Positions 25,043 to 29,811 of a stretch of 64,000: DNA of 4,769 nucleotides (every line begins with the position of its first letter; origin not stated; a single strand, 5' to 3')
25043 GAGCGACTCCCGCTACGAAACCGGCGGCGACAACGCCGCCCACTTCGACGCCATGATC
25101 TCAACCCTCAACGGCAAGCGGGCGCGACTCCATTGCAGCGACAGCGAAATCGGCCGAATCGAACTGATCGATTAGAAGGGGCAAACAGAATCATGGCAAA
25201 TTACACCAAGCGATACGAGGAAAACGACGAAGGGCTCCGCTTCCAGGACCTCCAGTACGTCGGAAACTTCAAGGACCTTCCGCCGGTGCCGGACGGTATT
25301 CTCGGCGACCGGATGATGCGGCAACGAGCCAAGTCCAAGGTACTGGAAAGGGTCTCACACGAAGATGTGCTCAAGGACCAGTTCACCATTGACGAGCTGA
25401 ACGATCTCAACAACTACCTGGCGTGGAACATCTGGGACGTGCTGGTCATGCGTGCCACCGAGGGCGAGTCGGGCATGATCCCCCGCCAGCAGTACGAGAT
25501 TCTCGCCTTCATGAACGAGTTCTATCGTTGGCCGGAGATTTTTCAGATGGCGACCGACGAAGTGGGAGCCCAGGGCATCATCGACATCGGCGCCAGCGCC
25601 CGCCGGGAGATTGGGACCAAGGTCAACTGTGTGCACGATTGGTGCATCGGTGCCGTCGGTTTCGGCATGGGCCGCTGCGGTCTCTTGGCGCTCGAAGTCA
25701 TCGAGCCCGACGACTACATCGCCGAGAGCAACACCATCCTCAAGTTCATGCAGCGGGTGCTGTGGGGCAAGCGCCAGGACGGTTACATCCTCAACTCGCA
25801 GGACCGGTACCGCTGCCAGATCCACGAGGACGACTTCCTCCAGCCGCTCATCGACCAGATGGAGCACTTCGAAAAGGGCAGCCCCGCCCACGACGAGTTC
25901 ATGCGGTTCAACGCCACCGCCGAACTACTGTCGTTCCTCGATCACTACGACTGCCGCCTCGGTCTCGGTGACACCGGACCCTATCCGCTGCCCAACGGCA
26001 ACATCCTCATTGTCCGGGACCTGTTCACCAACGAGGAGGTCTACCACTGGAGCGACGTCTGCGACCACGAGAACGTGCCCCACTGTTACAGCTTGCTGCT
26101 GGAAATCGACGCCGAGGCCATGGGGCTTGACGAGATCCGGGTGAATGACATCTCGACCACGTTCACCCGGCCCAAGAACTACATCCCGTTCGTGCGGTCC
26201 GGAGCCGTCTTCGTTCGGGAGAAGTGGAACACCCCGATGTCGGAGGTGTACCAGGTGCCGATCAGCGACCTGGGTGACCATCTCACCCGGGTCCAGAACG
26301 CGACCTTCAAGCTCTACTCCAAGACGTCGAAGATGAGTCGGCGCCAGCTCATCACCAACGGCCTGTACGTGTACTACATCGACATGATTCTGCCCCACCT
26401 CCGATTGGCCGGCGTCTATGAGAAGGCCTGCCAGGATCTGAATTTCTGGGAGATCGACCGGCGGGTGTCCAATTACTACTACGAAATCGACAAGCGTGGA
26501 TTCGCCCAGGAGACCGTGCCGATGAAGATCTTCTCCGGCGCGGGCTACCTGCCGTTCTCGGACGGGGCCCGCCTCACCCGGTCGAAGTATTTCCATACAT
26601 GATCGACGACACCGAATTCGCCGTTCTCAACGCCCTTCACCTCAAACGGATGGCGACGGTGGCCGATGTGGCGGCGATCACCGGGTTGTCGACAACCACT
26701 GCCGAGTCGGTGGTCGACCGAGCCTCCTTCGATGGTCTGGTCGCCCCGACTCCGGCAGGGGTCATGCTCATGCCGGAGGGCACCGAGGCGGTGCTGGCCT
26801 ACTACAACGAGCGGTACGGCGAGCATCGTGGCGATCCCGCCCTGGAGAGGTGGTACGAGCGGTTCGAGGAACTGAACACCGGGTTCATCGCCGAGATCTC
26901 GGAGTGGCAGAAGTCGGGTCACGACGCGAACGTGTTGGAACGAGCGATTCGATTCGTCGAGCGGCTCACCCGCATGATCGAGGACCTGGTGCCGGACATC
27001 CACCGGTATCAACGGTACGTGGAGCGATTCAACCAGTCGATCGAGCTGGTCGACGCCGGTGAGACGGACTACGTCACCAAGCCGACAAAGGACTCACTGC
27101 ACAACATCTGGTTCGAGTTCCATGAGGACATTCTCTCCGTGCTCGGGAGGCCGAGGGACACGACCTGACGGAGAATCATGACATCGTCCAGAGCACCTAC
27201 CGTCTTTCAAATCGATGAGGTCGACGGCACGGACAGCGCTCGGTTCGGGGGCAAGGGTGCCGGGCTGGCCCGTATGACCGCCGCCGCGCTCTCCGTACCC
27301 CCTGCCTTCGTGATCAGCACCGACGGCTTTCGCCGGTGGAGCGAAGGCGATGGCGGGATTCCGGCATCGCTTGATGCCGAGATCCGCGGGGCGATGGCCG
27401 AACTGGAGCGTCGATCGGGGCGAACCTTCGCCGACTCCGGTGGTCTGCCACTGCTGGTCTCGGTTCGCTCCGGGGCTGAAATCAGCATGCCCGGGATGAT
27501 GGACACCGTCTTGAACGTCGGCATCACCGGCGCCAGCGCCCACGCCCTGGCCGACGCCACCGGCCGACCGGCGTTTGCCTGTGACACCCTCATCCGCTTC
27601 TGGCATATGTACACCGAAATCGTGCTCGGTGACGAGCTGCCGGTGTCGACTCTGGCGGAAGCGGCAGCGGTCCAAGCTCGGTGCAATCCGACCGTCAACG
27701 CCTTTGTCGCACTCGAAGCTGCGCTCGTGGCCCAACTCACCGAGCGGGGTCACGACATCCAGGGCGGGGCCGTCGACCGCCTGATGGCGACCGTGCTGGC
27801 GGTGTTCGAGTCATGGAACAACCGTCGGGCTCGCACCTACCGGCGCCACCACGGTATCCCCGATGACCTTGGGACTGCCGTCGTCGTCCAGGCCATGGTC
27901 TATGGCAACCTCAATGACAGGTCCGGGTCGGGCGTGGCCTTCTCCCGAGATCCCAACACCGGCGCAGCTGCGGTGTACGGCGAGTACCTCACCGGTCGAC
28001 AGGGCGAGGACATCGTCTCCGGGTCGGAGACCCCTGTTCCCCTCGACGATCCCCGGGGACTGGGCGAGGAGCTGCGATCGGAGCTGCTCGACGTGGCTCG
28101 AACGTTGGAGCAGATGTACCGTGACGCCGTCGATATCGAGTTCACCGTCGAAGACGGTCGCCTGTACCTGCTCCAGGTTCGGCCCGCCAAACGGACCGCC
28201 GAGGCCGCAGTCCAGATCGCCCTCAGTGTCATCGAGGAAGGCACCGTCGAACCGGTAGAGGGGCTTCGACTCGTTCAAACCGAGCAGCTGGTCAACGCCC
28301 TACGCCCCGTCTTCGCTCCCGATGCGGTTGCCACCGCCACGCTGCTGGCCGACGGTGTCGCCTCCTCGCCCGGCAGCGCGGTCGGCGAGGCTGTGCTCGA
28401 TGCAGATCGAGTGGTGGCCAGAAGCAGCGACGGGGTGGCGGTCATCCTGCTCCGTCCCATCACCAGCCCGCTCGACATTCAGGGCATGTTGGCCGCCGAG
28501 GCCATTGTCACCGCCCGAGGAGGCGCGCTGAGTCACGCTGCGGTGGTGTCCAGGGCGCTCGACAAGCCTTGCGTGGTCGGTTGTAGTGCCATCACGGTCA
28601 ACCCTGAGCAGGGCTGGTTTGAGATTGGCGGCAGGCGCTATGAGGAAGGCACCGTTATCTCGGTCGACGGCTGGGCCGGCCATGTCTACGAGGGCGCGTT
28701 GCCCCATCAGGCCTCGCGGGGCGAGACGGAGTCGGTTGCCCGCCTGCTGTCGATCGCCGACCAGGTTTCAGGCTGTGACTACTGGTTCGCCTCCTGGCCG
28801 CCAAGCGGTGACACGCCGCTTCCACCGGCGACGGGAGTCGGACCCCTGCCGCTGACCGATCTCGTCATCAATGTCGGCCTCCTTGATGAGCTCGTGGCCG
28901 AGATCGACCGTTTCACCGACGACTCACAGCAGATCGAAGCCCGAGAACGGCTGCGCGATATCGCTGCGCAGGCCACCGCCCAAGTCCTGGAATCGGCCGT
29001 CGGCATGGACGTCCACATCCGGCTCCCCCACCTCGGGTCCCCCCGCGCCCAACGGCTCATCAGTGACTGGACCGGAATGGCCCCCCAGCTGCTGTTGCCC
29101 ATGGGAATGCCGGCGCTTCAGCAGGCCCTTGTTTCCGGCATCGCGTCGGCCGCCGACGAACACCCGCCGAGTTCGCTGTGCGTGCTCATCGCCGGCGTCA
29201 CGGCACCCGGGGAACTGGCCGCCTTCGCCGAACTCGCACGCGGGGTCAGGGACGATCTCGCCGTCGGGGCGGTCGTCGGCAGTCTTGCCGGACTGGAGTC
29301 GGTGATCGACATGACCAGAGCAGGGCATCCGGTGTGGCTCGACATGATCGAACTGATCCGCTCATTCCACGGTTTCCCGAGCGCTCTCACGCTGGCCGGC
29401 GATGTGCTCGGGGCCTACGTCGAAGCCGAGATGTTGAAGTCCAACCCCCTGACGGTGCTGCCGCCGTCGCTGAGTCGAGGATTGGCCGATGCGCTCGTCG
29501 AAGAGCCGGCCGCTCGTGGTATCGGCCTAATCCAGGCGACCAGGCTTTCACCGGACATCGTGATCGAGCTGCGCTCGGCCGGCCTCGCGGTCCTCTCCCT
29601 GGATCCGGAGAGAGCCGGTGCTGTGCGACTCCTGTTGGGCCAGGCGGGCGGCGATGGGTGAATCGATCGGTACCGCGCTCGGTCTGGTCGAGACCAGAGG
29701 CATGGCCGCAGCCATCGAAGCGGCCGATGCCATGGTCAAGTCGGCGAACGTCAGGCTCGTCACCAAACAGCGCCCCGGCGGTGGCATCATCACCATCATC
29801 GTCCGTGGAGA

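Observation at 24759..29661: Split and degenerate PEP-utilising machinery: a stand-alone swivel-His domain plus a PPDK-like protein that appears to lack the pyruvate/PEP active site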

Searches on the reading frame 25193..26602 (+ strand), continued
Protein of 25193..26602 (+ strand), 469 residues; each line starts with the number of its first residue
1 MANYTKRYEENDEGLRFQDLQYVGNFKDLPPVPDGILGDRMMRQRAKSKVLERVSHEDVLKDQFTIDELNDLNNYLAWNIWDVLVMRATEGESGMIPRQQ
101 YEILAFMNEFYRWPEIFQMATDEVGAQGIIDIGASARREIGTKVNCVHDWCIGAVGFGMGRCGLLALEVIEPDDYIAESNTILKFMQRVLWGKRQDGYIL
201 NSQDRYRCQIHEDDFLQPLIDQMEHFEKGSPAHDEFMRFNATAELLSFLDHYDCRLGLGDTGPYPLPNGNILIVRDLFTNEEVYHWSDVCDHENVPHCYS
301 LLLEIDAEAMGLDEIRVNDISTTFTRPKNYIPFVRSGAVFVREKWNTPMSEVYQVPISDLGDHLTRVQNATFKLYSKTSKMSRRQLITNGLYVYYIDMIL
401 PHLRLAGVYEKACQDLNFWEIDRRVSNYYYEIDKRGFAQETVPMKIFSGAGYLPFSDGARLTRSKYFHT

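Call 75: find_encoding_contigs(protein=P0173, flank=8000, max_places=1)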
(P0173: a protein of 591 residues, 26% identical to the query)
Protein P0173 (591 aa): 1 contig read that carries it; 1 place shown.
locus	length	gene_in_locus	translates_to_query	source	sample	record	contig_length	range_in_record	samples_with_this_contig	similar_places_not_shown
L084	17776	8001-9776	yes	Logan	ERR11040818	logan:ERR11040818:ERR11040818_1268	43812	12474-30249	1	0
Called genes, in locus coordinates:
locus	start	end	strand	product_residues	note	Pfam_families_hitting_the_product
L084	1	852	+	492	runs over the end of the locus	PF12172:zf-ChsH2 (weak), PF01796:OB_ChsH2_C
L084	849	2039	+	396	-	PF00108:Thiolase_N, PF02803:Thiolase_C (weak), PF22691:Thiolase_C_1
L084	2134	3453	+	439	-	PF00890:FAD_binding_2 (weak), PF01266:DAO (faint), PF12831:FAD_oxidored (weak), PF13450:NAD_binding_8, PF01593:Amino_oxidase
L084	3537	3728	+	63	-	PF13459:Fer4_15, PF13370:Fer4_13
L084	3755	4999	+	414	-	PF07992:Pyr_redox_2, PF01266:DAO (faint), PF00070:Pyr_redox, PF14759:Reductase_C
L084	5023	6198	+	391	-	PF02515:CoA_transf_3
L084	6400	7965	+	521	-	PF00501:AMP-binding, PF13193:AMP-binding_C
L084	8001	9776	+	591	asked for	-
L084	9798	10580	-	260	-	PF09339:HTH_IclR, PF01614:IclR_C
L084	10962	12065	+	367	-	PF03480:DctP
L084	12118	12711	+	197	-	PF04290:DctQ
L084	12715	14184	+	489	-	PF06808:DctM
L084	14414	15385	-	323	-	PF14525:AraC_binding_2, PF12833:HTH_18, PF00165:HTH_AraC (weak)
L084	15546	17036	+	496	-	PF00171:Aldedh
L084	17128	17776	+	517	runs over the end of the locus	PF00732:GMC_oxred_N, PF00890:FAD_binding_2 (faint), PF01266:DAO (faint), PF05199:GMC_oxred_C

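Call 95: search_solved_structures(query=A3, max_evalue=10)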
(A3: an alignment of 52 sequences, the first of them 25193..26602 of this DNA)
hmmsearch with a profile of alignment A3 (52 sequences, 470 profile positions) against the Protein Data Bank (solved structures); distinct sequences matched with E-value up to 10: 2.
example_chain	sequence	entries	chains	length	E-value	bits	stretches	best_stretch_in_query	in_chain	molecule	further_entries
7yjm_A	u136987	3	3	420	0.26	13.1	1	287-358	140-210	atLCB1 | Long chain base biosynthesis protein 1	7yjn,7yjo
7yjk_A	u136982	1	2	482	0.32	12.8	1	287-358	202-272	Long chain base biosynthesis protein 1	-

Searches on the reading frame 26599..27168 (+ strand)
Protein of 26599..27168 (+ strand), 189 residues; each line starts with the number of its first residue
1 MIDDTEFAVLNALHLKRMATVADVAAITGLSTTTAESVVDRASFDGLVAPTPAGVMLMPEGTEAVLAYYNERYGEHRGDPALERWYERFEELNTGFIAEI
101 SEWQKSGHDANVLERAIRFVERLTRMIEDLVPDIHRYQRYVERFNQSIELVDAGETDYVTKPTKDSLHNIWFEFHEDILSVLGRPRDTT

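Call 3: search_protein_families(library=pfam, proteins=[window:26599-27168:+], max_evalue=0.01)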
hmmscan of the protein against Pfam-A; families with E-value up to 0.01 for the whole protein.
window:26599-27168:+ (189 aa): 2 families
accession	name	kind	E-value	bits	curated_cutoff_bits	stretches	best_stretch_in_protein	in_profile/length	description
PF13542.12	HTH_Tnp_ISL3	-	4.2e-07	29.8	27.4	1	13-42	22-50/51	Helix-turn-helix domain of transposase family ISL3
PF12802.13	MarR_2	-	0.00079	20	27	1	3-52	4-54/61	MarR family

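Call 7: search_protein_families(library=ncbifam, proteins=[window:26599-27168:+], max_evalue=0.01)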
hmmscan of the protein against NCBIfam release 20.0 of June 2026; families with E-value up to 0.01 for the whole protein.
window:26599-27168:+ (189 aa): 0 families

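Call 32: search_solved_structures(query=window:26599-27168:+, max_evalue=10)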
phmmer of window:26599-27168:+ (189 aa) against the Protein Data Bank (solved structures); distinct sequences matched with E-value up to 10: 5.
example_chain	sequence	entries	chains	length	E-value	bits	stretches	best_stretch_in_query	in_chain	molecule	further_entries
4uos_A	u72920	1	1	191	0.0021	21.3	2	82-143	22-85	DESIGNED HELICAL BUNDLE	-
5cwj_A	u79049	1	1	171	0.016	18.4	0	95-125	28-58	Designed helical repeat protein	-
3i4p_A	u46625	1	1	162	0.051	16.7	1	8-150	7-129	Transcriptional regulator, AsnC family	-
6xh5_A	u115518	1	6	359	1.2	12.3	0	96-125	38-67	helical fusion design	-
7ogt_A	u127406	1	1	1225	5.3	10.2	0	118-169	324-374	Structural maintenance of chromosomes protein 1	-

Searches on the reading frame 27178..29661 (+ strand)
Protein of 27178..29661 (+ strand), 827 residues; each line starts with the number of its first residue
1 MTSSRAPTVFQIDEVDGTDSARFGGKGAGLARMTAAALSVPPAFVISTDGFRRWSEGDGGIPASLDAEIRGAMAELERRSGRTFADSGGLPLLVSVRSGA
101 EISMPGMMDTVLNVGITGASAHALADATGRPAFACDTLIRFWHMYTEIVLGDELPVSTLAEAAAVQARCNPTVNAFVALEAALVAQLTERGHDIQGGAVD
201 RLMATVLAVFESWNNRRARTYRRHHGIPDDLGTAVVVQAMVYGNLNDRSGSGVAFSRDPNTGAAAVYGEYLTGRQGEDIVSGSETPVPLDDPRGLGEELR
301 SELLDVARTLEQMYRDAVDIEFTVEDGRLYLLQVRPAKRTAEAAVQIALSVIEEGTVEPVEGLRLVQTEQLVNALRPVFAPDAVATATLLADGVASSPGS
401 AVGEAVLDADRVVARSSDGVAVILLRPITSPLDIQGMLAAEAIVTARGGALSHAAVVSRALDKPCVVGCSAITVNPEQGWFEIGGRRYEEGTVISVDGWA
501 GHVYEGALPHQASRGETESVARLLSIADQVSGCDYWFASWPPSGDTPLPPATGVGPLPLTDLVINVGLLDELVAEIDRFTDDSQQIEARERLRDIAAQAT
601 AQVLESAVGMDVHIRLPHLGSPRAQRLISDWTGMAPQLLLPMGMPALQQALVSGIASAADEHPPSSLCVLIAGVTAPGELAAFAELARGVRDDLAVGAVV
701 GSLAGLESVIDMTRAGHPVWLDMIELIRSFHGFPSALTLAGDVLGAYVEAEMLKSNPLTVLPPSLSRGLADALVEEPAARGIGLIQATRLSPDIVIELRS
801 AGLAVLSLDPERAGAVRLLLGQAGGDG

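Call 3: search_protein_families(library=pfam, proteins=[window:27178-29661:+], max_evalue=0.01)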
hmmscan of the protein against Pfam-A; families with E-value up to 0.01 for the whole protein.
window:27178-29661:+ (827 aa): 2 families
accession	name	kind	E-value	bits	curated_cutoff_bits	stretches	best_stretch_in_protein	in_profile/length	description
PF01326.24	PPDK_N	-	1.8e-44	152.8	27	3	61-286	77-217/328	Pyruvate phosphate dikinase, AMP/ATP-binding domain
PF00391.29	PEP-utilizers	-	3.1e-19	68.8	23.1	1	422-501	5-72/72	PEP-utilising enzyme, mobile domain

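Call 6: search_solved_structures(query=window:27178-29661:+, max_evalue=0.01, show_alignments=2)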
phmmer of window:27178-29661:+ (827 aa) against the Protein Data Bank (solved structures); distinct sequences matched with E-value up to 0.01: 20.
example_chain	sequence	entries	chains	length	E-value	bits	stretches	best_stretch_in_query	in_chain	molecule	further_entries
9pzl_A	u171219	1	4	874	2.1e-113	383.3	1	9-527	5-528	Pyruvate, phosphate dikinase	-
1kbl_A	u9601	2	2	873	2.5e-113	383.1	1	9-527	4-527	PYRUVATE PHOSPHATE DIKINASE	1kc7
1ggo_A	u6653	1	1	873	2.5e-113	383.1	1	9-527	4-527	PROTEIN (PYRUVATE, PHOSPHATE DIKINASE)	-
1dik_A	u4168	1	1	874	1.4e-112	380.6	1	9-527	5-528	PYRUVATE PHOSPHATE DIKINASE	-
1jde_A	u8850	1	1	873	1.7e-112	380.4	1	9-527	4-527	PYRUVATE, PHOSPHATE DIKINASE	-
2r82_A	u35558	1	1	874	5.1e-112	378.8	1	9-527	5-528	Pyruvate, phosphate dikinase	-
2dik_A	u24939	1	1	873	1.1e-111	377.6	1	9-527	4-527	PROTEIN (PYRUVATE PHOSPHATE DIKINASE)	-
1vbg_A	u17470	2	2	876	1.6e-103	350.6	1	20-509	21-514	pyruvate,orthophosphate dikinase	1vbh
5jvj_A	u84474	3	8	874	1.7e-96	327.4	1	21-507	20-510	Pyruvate, phosphate dikinase, chloroplastic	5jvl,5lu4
5jvn_A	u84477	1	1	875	6.4e-96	325.5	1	21-530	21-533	Pyruvate, phosphate dikinase, chloroplastic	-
2x0s_A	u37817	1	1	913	1.6e-95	324.2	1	22-510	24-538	PYRUVATE PHOSPHATE DIKINASE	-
2fm4_A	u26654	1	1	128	3.3e-27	98.3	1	388-507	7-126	Pyruvate, phosphate dikinase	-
8a8e_A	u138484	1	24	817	6.6e-16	60.9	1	383-510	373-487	Phosphoenolpyruvate synthase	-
9dae_A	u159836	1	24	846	2.3e-12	49.2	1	385-508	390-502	Phosphoenolpyruvate synthase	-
2ols_A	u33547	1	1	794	2.5e-11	45.8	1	390-513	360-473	Phosphoenolpyruvate synthase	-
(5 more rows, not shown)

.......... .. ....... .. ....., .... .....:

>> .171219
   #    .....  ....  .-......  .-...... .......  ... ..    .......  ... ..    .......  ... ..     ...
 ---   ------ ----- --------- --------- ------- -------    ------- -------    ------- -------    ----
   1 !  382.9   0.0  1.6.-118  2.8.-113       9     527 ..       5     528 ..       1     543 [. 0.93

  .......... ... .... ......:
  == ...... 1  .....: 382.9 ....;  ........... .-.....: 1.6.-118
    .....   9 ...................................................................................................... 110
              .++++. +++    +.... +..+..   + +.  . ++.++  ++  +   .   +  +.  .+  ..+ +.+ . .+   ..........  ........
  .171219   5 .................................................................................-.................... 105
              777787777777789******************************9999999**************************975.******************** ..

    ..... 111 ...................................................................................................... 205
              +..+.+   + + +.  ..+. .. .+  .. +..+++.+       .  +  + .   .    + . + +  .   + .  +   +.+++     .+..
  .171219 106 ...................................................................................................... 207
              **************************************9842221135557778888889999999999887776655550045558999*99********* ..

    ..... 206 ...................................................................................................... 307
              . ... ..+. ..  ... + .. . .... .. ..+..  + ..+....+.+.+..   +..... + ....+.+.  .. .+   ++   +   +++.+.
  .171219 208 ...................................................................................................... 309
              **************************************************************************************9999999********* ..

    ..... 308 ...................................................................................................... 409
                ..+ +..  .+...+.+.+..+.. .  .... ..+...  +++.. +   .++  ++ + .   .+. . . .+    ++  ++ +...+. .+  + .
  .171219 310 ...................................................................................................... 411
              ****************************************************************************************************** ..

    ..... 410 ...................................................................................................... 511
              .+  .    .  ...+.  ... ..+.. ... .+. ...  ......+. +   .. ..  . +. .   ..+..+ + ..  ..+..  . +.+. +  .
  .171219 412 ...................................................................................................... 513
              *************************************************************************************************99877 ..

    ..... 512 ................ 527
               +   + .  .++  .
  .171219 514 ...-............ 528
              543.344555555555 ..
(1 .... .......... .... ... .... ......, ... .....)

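Call 7: search_protein_families(library=ncbifam, proteins=[window:27178-29661:+], max_evalue=0.01)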
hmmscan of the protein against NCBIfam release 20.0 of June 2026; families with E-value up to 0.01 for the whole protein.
window:27178-29661:+ (827 aa): 22 families
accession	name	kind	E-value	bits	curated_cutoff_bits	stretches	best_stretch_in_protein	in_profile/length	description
NF004531.0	PRK05878.1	equivalog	3.6e-151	504.4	456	1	7-532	10-484/534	pyruvate, phosphate dikinase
TIGR01828.1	pyru_phos_dikin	equivalog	4.5e-145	484.8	843.45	1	9-531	4-527/865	pyruvate, phosphate dikinase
NF005057.0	PRK06464.1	equivalog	3.2e-36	124.7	598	3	300-521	296-478/798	phosphoenolpyruvate synthase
TIGR01418.1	PEP_synth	equivalog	3.4e-28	98.4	739.75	2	297-519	287-472/784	pyruvate, water dikinase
NF052632.1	undecylprod_RedH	equivalog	5.7e-19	67.6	1350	3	9-59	3-53/880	undecylprodigiosin ligase RedH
NF004881.0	PRK06241.2-2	equivalog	6.3e-19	67.7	883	2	292-343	265-316/898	phosphoenolpyruvate synthase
NF004878.0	PRK06241.1-3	subfamily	3.2e-17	61.9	945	2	9-54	5-50/891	phosphoenolpyruvate synthase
NF052631.1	prodigiosin_PigC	equivalog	8.7e-17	60.3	1300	2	283-345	243-305/883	prodigiosin ligase PigC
NF004882.0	PRK06241.2-3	equivalog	5.2e-14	51.3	850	2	295-347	234-286/827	phosphoenolpyruvate synthase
NF004880.0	PRK06241.2-1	equivalog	1.5e-13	49.6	972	1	203-335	139-278/837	phosphoenolpyruvate synthase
NF041857.1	RIF_Ptrans_rph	equivalog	9.9e-13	47.3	999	1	8-66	2-61/864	rifamycin-inactivating phosphotransferase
NF004883.0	PRK06241.2-4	equivalog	5.9e-12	44.6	1063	2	200-282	155-233/928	phosphoenolpyruvate synthase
NF004877.0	PRK06241.1-2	subfamily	2.8e-11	42.5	866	0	8-57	4-54/869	phosphoenolpyruvate synthase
NF004508.0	PRK05849.1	equivalog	1.7e-08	33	501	1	234-342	112-222/789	hypothetical protein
NF004879.0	PRK06241.1-4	equivalog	2.5e-06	25.9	976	0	423-473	797-847/868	phosphoenolpyruvate synthase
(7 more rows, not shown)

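Call 12: find_encoding_contigs(protein=window:27178-29661:+, flank=10000, max_places=6)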
Protein window:27178-29661:+ (827 aa): 1 contig read that carries it; 1 place shown.
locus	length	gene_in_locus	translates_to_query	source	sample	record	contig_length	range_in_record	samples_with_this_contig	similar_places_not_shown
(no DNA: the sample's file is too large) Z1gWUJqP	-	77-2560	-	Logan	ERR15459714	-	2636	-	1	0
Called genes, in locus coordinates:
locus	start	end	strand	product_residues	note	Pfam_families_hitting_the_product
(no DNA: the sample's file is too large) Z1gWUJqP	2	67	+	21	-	?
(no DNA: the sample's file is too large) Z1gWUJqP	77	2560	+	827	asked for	PF01326:PPDK_N, PF00391:PEP-utilizers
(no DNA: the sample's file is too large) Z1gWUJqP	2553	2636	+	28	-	?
